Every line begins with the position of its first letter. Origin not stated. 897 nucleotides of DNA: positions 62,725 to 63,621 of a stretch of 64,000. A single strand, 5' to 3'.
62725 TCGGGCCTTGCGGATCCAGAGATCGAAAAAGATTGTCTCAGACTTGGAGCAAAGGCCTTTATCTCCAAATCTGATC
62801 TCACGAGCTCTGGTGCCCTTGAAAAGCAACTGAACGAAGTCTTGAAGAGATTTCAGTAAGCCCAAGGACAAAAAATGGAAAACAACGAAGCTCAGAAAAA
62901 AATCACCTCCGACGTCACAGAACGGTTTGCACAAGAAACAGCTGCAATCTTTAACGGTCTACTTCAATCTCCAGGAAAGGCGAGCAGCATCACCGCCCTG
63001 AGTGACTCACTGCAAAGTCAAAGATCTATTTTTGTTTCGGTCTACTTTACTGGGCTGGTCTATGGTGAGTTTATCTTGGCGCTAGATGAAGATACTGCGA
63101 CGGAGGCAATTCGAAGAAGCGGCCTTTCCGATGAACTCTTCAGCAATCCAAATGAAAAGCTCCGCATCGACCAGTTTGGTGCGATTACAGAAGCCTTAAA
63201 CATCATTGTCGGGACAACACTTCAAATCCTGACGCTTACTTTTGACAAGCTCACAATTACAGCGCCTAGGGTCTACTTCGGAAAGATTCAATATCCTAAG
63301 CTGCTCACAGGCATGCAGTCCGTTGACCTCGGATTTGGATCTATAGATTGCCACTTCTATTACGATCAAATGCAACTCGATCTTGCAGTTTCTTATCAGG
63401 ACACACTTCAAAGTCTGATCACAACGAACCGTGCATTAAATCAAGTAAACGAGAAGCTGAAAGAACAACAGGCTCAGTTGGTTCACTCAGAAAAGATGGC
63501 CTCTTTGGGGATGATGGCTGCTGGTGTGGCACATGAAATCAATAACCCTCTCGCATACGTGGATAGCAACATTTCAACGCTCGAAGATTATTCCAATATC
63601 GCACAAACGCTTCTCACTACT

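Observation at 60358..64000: Two-component cluster with duplicated soluble HK cores and a CheX-like-domain/histidine-kinase fusion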

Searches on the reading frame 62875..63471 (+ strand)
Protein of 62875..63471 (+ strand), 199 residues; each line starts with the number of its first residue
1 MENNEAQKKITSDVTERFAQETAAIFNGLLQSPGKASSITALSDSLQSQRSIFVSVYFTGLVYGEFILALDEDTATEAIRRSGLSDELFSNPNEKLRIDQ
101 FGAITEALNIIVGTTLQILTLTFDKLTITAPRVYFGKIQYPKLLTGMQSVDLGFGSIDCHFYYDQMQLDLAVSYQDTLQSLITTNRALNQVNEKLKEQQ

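Call 7: find_homologous_proteins(query=window:62875-63471:+, max_evalue=0.01)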
Query seq(199 aa): 143 candidates shared short words with the query, none scored E <= 0.01.

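Call 11: search_solved_structures(query=window:62875-63441:+, max_evalue=10, show_alignments=3)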
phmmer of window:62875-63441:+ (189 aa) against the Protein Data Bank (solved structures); distinct sequences matched with E-value up to 10: 3.
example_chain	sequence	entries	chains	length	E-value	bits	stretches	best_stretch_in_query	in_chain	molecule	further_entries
3hzh_B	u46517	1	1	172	0.71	12.7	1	39-137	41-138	Chemotaxis operon protein (CheX)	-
2zqk_M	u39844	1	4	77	1.1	12.1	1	74-103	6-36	Putative translocated intimin receptor protein (Translocated intimin receptor Tir)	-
5na6_A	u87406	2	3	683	1.2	11.9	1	73-109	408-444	Putative dipeptidyl-peptidase III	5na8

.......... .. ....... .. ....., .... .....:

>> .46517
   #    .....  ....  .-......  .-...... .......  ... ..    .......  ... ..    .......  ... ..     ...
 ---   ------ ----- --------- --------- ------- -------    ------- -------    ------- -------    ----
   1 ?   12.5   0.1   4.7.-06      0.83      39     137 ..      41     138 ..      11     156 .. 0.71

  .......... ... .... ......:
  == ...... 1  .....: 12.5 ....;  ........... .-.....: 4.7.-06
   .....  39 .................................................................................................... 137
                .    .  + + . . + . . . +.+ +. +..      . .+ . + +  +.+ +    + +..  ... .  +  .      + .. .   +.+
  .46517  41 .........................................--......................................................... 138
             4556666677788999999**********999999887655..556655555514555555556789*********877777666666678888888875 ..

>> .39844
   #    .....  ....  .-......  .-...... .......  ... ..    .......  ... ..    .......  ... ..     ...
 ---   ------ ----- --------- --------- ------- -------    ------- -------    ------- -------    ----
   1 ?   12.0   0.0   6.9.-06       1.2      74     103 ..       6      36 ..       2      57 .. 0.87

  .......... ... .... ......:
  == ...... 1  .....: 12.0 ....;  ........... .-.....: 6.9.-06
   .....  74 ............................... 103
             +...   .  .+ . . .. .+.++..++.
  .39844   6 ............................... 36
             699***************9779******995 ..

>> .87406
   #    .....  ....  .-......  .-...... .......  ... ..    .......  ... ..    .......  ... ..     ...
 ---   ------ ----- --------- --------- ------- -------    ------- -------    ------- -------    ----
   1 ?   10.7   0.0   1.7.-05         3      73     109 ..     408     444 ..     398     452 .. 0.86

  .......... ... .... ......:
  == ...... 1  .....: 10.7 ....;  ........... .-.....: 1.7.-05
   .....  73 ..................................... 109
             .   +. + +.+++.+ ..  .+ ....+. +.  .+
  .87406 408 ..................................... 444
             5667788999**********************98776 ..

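Call 27: search_protein_representatives(protein=window:62875-63441:+)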
Query: 189 residues. Proteins with E-value up to 0.001 (for the whole library): 133; up to 1e-10: 63; up to 1e-30: 2. The best 133 are listed.
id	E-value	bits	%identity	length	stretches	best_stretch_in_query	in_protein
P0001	5.4e-38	146.5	42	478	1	8-188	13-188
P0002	2.2e-35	138.1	40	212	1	3-179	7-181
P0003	1.8e-30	122.1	39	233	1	15-188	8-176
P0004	8.5e-30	119.9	38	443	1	4-188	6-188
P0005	3.8e-28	114.5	44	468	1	43-188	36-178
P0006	4.7e-28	114.2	38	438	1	13-188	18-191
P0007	9.4e-28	113.2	36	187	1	15-189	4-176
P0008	6.1e-27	110.6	36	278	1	8-187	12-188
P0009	4.2e-26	107.9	37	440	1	14-185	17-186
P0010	5.3e-26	107.5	38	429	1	14-186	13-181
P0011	1.7e-25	105.9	34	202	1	15-188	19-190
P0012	5.6e-25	104.2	40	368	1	44-188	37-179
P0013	1.2e-24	103.2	38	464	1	35-188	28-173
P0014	3.0e-24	101.8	38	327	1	43-183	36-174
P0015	6.1e-24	100.8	39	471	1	3-188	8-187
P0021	1.9e-21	92.7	36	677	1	16-180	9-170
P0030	8.4e-18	80.9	28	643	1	16-180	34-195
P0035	7.1e-17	77.8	35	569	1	5-178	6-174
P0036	7.8e-17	77.7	36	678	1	41-180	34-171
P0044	1.6e-14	70.2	31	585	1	19-176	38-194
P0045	2.4e-14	69.6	38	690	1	47-181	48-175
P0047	1.3e-13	67.2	37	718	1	41-176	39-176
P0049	3.8e-13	65.7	34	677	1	37-176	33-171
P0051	7.4e-13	64.8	33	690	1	26-174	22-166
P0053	1.0e-12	64.3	34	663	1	46-186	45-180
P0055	5.5e-12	61.9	28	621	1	13-188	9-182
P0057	2.1e-11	60.1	31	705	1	36-188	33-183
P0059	6.0e-11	58.6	31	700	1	31-180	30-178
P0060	6.2e-11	58.5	30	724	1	28-173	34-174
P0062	8.3e-11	58.1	35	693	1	48-179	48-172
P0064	2.2e-10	56.7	33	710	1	49-181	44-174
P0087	5.4e-08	49.0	27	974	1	53-182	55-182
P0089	1.4e-07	47.6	32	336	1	51-186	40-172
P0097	1.1e-06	44.8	28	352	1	31-173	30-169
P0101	1.9e-06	43.9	28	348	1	45-173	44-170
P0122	3.2e-05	39.9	29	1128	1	46-181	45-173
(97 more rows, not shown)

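Call 36: search_solved_structures(query=A3, max_evalue=1, show_alignments=3)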
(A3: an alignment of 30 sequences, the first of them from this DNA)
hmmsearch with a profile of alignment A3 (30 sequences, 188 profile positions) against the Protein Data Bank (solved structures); distinct sequences matched with E-value up to 1: 11.
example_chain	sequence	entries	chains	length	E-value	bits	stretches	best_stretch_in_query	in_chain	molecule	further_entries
3hzh_B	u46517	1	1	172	4.6e-09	38.9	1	11-134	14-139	Chemotaxis operon protein (CheX)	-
3hm4_A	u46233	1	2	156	4.2e-07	32.5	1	11-159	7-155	Chemotaxis protein CheX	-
1squ_A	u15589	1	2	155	6.3e-07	32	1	21-133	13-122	CheX protein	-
1xko_A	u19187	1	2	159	6.3e-07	32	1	21-133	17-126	CHEMOTAXIS protein cheX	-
3h4y_A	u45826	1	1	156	3.3e-06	29.6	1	12-136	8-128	putative chemotaxis protein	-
3iic_A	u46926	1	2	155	0.0002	23.8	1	17-153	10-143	CheC domain protein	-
6vpw_A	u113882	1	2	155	0.00025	23.5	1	14-140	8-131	Chemotaxis protein CheX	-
4hyn_A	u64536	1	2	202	0.00041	22.8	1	32-130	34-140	CheC, inhibitor of MCP methylation / FliN fusion protein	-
3h2d_A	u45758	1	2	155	0.00047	22.6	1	17-136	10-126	CheC-like superfamily protein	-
1xkr_A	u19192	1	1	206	0.068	15.5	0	56-117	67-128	chemotaxis protein CheC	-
2f9z_A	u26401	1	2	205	0.076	15.4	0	56-117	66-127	chemotaxis protein CheC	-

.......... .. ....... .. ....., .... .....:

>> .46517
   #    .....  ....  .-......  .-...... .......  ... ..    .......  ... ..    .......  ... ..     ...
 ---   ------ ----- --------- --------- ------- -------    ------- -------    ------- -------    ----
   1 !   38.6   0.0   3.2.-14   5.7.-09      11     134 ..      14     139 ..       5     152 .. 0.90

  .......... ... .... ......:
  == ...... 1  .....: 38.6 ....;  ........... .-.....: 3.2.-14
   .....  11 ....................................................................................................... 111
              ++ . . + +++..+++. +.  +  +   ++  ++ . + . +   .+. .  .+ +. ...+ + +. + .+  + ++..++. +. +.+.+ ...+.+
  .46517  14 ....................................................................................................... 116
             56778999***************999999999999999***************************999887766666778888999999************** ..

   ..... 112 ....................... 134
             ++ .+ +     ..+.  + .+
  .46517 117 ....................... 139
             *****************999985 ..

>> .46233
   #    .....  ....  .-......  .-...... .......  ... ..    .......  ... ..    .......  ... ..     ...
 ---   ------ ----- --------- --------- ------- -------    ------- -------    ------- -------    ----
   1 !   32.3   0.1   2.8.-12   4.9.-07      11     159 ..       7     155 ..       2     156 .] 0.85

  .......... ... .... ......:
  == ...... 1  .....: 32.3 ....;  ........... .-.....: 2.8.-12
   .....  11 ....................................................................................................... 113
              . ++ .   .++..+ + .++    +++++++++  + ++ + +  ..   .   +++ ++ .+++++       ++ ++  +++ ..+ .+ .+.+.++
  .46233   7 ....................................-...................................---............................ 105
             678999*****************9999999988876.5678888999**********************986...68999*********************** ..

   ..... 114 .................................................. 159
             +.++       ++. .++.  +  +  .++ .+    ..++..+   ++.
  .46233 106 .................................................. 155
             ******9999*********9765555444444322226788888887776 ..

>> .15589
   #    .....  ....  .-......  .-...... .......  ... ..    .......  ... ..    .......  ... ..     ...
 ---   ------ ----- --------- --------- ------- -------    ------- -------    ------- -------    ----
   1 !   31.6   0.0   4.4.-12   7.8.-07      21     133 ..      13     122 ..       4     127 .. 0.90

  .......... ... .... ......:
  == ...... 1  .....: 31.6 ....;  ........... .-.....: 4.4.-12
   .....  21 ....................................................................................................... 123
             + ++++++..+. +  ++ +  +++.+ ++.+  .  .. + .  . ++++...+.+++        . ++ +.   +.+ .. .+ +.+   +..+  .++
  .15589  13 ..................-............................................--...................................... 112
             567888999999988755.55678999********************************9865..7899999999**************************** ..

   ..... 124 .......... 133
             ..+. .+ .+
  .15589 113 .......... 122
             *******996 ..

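Call 38: find_homologous_proteins(query=A3, max_evalue=0.00001)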
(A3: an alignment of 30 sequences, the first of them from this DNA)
Query A3 (30 sequences): 4701 candidates shared short words with the query, none scored E <= 0.00001.

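Call 39: list_cluster_members(proteins=[P0001, P0004, P0005, P0006, P0009, P0010, P0013, P0015, P0021, P0030])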
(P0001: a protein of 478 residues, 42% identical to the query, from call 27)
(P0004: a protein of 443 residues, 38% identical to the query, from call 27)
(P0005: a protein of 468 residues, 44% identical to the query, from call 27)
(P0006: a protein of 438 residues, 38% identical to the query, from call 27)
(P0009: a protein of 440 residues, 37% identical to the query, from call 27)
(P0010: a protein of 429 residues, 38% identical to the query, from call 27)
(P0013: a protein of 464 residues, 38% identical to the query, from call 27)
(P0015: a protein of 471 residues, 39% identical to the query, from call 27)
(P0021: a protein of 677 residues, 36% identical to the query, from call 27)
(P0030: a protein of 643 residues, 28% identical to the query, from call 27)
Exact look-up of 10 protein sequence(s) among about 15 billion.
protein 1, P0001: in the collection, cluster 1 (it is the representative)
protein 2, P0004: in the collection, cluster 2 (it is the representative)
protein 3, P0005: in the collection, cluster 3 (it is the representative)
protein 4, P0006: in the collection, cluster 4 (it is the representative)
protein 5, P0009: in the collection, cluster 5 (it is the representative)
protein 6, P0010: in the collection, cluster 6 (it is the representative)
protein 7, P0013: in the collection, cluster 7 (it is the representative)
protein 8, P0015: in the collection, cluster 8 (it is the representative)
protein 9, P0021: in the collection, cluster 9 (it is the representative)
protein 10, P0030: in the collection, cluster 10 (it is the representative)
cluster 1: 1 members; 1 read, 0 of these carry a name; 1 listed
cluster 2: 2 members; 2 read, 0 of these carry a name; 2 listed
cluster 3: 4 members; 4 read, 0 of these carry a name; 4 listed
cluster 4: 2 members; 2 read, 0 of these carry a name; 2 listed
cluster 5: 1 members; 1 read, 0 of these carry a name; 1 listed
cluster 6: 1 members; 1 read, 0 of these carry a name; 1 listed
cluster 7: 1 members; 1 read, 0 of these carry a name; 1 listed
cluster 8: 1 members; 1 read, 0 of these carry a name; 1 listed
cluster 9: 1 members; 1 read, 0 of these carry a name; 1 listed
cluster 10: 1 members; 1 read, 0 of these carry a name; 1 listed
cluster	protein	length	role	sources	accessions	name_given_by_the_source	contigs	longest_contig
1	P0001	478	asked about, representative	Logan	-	-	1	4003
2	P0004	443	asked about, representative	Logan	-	-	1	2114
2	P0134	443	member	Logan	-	-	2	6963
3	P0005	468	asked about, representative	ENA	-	-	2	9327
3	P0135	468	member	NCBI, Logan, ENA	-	-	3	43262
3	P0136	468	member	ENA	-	-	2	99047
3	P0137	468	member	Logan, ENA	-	-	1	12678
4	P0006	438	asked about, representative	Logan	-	-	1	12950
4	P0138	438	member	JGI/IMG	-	-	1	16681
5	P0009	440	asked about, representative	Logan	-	-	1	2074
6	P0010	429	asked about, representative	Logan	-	-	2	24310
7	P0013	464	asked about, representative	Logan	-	-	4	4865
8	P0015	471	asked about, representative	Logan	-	-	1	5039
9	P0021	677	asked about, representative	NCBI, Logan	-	-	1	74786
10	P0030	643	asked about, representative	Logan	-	-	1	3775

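Call 40: find_encoding_contigs(protein=P0136, flank=6000, max_places=3)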
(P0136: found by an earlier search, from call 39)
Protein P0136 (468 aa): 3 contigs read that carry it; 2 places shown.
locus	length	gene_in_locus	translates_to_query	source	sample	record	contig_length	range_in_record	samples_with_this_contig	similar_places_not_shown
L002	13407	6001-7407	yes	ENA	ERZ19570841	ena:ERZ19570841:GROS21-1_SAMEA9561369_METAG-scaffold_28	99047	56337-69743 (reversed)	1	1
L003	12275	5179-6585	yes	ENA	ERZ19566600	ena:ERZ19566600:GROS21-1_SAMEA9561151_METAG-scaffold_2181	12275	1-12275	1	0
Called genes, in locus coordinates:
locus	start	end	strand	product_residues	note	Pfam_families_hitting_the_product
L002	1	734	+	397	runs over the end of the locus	PF01612:DNA_pol_A_exo1, PF00570:HRDC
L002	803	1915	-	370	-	PF00072:Response_reg, PF13487:HD_5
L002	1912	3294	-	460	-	PF02518:HATPase_c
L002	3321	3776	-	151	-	PF00072:Response_reg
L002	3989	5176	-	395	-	PF00072:Response_reg, PF08668:HDOD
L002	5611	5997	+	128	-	PF00072:Response_reg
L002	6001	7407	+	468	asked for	PF13690:CheX, PF02518:HATPase_c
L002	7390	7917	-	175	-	-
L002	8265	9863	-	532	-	PF00672:HAMP, PF00512:HisKA, PF02518:HATPase_c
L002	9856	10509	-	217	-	PF00072:Response_reg, PF00486:Trans_reg_C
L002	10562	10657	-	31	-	-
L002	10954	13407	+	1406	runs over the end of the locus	PF13360:PQQ_2 (weak), PF23727:Beta-prop_FAM234A_B (faint), PF13517:FG-GAP_3 (faint)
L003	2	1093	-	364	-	?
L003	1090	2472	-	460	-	PF02518:HATPase_c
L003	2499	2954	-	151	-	PF00072:Response_reg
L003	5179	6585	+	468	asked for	PF13690:CheX, PF02518:HATPase_c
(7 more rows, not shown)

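Call 42: find_encoding_contigs(protein=P0138, flank=6000, max_places=2)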
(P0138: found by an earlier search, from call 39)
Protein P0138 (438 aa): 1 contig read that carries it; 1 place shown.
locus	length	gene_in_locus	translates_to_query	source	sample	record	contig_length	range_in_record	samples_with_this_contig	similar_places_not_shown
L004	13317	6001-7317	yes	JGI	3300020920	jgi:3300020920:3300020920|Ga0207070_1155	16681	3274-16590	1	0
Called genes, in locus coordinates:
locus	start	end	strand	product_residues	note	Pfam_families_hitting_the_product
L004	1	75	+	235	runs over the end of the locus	PF02230:Abhydrolase_2, PF03959:FSH1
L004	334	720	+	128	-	PF00076:RRM_1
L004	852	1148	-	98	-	PF13698:DUF4156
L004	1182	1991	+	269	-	PF03631:Virul_fac_BrkB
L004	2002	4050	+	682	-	PF05649:Peptidase_M13_N, PF01431:Peptidase_M13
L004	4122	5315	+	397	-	PF01139:RtcB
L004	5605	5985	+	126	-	PF00072:Response_reg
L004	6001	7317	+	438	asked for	PF13690:CheX (weak), PF00512:HisKA (weak), PF02518:HATPase_c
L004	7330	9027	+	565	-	PF01627:Hpt, PF02895:H-kinase_dim, PF02518:HATPase_c, PF01584:CheW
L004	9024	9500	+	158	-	PF01584:CheW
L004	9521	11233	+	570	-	PF02203:TarH, PF12729:4HB_MCP_1, PF00015:MCPsignal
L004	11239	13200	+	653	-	PF03705:CheR_N (weak), PF01739:CheR, PF00072:Response_reg, PF01339:CheB_methylest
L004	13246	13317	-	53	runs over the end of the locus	?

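Call 43: find_encoding_contigs(protein=P0010, flank=6000, max_places=2)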
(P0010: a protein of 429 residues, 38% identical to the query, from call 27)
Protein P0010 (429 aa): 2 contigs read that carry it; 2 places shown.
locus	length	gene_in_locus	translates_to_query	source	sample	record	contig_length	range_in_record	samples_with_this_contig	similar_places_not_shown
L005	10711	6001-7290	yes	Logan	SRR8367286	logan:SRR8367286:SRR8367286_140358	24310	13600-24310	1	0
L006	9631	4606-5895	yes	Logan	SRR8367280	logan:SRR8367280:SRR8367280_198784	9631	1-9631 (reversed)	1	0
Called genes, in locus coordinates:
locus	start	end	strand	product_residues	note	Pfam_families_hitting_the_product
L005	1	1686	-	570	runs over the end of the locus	PF00091:Tubulin, PF12327:FtsZ_C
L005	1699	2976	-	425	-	PF14450:FtsA, PF02491:SHS2_FTSA, PF06723:MreB_Mbl, PF14450:FtsA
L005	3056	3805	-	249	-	PF08478:POTRA_1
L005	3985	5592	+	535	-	PF11845:Tll0287-like, PF00015:MCPsignal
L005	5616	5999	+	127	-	PF00072:Response_reg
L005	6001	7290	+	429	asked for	PF13690:CheX, PF00512:HisKA, PF02518:HATPase_c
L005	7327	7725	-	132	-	PF00072:Response_reg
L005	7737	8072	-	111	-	-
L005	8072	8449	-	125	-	-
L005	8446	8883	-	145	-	-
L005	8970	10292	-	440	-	PF01225:Mur_ligase, PF08245:Mur_ligase_M, PF02875:Mur_ligase_C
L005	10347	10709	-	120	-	?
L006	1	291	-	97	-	?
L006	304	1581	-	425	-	PF14450:FtsA, PF02491:SHS2_FTSA, PF06723:MreB_Mbl, PF14450:FtsA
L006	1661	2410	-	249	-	PF08478:POTRA_1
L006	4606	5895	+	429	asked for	PF13690:CheX, PF00512:HisKA, PF02518:HATPase_c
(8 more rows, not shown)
